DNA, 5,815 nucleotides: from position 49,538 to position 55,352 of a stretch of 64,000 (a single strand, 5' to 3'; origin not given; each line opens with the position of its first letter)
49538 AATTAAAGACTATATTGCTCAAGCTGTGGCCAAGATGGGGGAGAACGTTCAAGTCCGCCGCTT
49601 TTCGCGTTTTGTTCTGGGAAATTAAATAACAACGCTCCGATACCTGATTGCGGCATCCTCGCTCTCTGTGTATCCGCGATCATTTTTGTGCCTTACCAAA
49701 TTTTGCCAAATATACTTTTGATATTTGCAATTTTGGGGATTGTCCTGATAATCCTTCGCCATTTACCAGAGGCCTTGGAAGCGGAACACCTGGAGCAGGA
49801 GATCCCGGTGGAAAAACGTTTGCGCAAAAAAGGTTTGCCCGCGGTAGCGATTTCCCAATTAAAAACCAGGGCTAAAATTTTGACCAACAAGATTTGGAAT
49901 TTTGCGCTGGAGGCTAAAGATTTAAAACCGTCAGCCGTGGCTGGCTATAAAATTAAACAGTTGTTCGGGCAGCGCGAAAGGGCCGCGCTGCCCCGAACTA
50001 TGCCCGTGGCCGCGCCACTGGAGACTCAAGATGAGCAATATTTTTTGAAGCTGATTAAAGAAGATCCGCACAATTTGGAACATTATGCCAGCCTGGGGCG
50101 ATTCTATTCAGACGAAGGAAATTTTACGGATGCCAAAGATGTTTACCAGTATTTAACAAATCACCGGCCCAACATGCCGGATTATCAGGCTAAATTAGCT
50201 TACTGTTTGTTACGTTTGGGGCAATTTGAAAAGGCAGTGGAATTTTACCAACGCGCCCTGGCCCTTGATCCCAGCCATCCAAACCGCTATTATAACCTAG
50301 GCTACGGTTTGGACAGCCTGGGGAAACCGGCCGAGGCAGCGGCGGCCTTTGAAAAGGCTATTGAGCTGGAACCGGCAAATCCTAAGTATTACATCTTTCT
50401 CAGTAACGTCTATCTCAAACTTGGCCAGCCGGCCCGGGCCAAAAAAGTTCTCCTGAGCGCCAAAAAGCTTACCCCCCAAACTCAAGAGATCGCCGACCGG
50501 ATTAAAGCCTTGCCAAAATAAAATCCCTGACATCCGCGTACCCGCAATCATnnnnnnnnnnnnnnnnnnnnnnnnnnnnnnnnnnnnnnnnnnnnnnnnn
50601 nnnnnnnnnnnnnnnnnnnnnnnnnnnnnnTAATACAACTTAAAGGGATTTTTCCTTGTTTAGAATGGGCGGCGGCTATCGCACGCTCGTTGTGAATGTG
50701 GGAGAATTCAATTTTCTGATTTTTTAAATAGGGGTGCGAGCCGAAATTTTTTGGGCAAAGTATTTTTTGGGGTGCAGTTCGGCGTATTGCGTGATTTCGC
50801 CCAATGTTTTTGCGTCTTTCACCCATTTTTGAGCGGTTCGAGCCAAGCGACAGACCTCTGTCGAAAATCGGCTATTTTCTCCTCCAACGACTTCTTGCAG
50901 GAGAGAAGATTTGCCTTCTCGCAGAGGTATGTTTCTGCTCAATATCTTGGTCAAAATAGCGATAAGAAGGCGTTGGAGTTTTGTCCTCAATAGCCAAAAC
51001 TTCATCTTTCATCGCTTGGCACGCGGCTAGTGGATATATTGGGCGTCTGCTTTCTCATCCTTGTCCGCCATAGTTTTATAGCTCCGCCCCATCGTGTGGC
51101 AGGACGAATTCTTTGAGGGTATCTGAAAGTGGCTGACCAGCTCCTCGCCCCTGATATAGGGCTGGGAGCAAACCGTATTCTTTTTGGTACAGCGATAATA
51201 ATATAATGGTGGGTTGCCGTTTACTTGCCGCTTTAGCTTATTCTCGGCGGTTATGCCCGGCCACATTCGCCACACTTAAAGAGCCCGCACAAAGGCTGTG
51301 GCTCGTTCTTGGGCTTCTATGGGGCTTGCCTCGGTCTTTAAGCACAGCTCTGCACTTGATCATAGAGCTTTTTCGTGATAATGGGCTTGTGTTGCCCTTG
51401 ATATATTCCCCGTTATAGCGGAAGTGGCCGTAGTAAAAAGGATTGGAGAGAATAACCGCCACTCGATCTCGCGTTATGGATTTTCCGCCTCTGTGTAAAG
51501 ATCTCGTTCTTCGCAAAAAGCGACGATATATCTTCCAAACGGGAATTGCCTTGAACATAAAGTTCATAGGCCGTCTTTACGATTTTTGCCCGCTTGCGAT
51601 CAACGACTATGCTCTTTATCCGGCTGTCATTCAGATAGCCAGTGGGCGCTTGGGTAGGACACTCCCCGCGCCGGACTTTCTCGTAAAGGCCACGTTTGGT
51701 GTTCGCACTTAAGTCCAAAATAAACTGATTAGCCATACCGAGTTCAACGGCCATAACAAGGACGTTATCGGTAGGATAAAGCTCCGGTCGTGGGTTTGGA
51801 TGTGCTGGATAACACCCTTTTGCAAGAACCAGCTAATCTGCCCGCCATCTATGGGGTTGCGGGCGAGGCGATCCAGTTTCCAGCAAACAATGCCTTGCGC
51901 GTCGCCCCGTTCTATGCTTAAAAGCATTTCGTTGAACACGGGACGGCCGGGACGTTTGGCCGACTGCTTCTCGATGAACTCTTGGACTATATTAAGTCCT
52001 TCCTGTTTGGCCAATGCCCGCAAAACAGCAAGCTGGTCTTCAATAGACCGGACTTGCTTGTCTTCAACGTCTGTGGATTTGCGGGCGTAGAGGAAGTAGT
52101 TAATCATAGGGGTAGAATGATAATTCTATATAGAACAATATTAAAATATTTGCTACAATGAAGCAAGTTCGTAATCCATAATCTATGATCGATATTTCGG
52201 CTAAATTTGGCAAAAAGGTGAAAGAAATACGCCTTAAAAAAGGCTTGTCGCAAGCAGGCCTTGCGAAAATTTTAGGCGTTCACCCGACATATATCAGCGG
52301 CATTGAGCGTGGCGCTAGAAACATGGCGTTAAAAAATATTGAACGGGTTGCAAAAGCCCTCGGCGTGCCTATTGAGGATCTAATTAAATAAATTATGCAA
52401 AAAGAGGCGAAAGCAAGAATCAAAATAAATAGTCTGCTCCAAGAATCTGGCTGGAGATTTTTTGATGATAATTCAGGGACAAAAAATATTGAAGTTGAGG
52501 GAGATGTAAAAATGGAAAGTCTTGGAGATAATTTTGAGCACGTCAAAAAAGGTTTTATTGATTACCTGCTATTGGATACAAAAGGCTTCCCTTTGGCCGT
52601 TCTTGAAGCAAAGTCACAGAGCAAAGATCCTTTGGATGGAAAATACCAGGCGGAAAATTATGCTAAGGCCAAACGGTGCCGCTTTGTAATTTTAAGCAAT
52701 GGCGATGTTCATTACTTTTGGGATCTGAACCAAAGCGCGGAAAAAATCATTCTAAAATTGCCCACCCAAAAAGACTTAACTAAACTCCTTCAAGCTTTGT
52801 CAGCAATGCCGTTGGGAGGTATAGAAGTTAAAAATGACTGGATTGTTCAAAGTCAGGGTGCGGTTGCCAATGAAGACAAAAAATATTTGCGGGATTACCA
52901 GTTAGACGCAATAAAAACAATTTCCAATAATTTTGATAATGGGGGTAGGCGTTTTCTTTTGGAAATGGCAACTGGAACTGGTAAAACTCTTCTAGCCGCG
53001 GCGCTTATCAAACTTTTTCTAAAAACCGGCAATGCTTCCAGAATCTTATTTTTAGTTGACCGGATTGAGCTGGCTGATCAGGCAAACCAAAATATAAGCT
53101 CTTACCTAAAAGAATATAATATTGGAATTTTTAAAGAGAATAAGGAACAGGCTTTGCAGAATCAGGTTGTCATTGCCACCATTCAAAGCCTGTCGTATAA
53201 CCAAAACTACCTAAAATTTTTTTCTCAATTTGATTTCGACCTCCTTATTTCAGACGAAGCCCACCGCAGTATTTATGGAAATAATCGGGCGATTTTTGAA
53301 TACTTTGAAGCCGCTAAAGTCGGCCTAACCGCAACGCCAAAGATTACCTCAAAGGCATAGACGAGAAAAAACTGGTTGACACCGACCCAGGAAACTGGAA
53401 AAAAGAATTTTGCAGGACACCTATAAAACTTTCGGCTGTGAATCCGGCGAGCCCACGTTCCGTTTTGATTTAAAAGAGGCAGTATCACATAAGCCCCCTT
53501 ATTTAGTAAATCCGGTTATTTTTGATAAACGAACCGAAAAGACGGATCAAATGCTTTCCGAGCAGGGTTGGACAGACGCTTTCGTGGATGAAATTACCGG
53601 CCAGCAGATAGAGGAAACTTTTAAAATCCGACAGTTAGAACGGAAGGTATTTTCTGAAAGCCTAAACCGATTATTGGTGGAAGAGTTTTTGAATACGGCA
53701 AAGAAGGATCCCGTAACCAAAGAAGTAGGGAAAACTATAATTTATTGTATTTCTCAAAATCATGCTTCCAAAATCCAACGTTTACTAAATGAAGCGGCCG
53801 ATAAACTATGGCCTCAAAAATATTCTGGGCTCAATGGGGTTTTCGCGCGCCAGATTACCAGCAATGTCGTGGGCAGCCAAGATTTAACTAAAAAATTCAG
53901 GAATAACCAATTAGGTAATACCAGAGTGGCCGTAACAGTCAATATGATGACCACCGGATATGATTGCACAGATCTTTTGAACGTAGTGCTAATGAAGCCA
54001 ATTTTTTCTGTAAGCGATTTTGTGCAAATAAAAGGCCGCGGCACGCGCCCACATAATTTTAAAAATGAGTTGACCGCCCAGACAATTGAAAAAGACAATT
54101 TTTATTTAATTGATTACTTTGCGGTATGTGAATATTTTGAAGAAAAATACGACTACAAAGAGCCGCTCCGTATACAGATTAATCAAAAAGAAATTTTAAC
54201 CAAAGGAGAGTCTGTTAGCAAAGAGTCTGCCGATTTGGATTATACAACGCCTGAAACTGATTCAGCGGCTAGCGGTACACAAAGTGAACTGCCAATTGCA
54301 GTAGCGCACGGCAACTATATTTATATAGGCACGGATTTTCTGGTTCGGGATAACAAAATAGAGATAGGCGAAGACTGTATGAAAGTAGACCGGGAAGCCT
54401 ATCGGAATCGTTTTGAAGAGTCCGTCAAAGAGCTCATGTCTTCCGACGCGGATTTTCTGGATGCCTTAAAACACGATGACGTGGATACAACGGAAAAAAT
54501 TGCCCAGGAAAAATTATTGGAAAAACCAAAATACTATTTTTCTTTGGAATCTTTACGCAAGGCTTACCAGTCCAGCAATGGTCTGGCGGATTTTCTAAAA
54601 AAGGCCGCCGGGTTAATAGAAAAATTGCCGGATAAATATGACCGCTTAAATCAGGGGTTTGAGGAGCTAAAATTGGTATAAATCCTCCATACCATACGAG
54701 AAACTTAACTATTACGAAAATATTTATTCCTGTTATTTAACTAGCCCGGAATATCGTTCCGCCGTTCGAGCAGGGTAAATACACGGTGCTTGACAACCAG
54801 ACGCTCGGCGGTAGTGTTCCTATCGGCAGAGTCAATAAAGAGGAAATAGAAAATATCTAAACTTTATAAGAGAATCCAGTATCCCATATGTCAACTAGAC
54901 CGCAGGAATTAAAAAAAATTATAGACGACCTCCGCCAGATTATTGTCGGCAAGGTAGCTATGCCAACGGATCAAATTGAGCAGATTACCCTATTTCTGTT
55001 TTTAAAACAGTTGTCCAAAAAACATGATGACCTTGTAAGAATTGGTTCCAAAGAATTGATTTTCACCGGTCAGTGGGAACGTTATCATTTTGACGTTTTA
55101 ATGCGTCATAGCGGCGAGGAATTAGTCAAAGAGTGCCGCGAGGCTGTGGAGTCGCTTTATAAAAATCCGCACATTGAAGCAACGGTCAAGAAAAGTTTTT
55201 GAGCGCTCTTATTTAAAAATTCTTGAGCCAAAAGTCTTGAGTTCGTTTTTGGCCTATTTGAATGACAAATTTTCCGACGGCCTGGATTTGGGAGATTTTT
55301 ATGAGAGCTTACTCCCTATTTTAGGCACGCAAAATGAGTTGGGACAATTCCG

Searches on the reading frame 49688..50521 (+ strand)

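Call 39: search_protein_families(library=pfam, proteins=[window:49688-50521:+], max_evalue=0.001)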
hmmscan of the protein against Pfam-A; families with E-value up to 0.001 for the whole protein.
window:49688-50521:+ (277 aa): 20 families
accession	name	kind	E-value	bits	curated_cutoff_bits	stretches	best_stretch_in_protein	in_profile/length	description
PF07719.23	TPR_2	-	2.2e-25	87.1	27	2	165-197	2-34/34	Tetratricopeptide repeat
PF13181.12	TPR_8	-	1.6e-22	78.1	25.7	2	167-197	4-34/34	Tetratricopeptide repeat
PF14559.12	TPR_19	-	5.8e-22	78.2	25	3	212-269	5-62/68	Tetratricopeptide repeat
PF13431.12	TPR_17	-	7.6e-20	69.9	24.4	1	220-252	1-33/34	Tetratricopeptide repeat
PF13428.12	TPR_14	-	5.5e-18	64.1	23.5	1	165-205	2-42/44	Tetratricopeptide repeat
PF13432.12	TPR_16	-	1.1e-17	64.6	32.7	2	140-198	7-65/65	Tetratricopeptide repeat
PF00515.34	TPR_1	-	2.2e-17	62.5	27.8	2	169-197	6-34/34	Tetratricopeptide repeat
PF13414.12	TPR_11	-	6.2e-16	58.2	26.8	2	176-206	6-36/42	TPR repeat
PF13176.12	TPR_7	-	6.8e-13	48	27.9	1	170-197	5-34/36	Tetratricopeptide repeat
PF13424.12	TPR_12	-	4e-12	46.6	30.1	1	169-227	8-74/77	Tetratricopeptide repeat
PF12895.13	ANAPC3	-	1.5e-11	44.9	27.2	1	156-224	15-82/82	Anaphase-promoting complex, cyclosome, subunit 3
PF13174.12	TPR_6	-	4e-11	43.2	26.3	0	169-196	5-32/33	Tetratricopeptide repeat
PF13371.12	TPR_9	-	2.2e-09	37.6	35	1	172-232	3-63/73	Tetratricopeptide repeat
PF23914.1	TPR_CcmH_CycH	-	1.6e-08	35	42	0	192-263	44-118/158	Cytochrome c-type biogenesis protein H TPR domain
PF13374.12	TPR_10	-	3.5e-07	30.5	27.5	0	201-226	5-30/42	Tetratricopeptide repeat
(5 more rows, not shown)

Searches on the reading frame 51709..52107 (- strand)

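Call 39: search_protein_families(library=pfam, proteins=[window:51709-52107:-], max_evalue=0.001)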
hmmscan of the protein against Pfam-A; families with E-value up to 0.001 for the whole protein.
window:51709-52107:- (132 aa): 1 family
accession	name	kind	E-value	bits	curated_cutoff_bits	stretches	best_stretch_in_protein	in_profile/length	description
PF00239.26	Resolvase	-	1.9e-18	67.4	23.3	1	5-99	2-94/145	Resolvase, N terminal domain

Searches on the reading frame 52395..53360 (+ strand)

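Call 39: search_protein_families(library=pfam, proteins=[window:52395-53360:+], max_evalue=0.001)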
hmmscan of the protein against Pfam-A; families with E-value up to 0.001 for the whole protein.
window:52395-53360:+ (321 aa): 5 families
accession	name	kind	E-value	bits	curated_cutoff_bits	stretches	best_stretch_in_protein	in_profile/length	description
PF04851.21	ResIII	-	7.9e-40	136.9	22.5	1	164-316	3-163/164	Type III restriction enzyme, res subunit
PF18766.7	SWI2_SNF2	-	1.7e-14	54.5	26.7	1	169-317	2-157/221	SWI2/SNF2 ATPase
PF00270.35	DEAD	-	1.4e-13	51.4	26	1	167-316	2-161/167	DEAD/DEAH box helicase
PF04313.20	HSDR_N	-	1.6e-07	31.8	25.1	1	51-116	124-197/198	Type I restriction enzyme R protein N terminus (HSDR_N)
PF13588.12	HSDR_N_2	-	1.7e-06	28.5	25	1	33-117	25-102/110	Type I restriction enzyme R protein N terminus (HSDR_N)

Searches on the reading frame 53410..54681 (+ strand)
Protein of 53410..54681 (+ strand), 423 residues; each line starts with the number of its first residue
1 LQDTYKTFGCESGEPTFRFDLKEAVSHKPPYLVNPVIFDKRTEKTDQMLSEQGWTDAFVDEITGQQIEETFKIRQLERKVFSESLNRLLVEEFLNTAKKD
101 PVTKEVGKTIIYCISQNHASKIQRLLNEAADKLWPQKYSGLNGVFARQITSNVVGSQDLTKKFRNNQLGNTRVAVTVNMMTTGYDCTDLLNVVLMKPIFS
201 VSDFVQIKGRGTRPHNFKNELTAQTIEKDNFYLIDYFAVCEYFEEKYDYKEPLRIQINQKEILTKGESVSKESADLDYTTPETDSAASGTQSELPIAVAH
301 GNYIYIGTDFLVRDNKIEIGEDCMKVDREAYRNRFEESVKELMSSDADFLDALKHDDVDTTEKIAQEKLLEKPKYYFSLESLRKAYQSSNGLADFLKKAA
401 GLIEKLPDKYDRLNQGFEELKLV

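Call 39: search_protein_families(library=pfam, proteins=[window:53410-54681:+], max_evalue=0.001)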
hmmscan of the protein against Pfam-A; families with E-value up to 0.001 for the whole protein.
window:53410-54681:+ (423 aa): 2 families
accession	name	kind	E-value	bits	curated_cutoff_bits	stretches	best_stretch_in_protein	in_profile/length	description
PF00271.37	Helicase_C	-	1.1e-05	26.1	23.5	1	103-213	12-108/110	Helicase conserved C-terminal domain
PF08463.15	EcoEI_R_C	-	6.2e-05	23.6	24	1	329-419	1-94/163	EcoEI R protein C-terminal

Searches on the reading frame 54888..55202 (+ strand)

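Call 39: search_protein_families(library=pfam, proteins=[window:54888-55202:+], max_evalue=0.001)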
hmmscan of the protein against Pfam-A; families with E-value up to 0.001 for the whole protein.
window:54888-55202:+ (104 aa): 1 family
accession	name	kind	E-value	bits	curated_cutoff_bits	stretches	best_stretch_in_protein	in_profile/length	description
PF12161.14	HsdM_N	-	0.00018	22.6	24.5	1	7-93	4-100/135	HsdM N-terminal domain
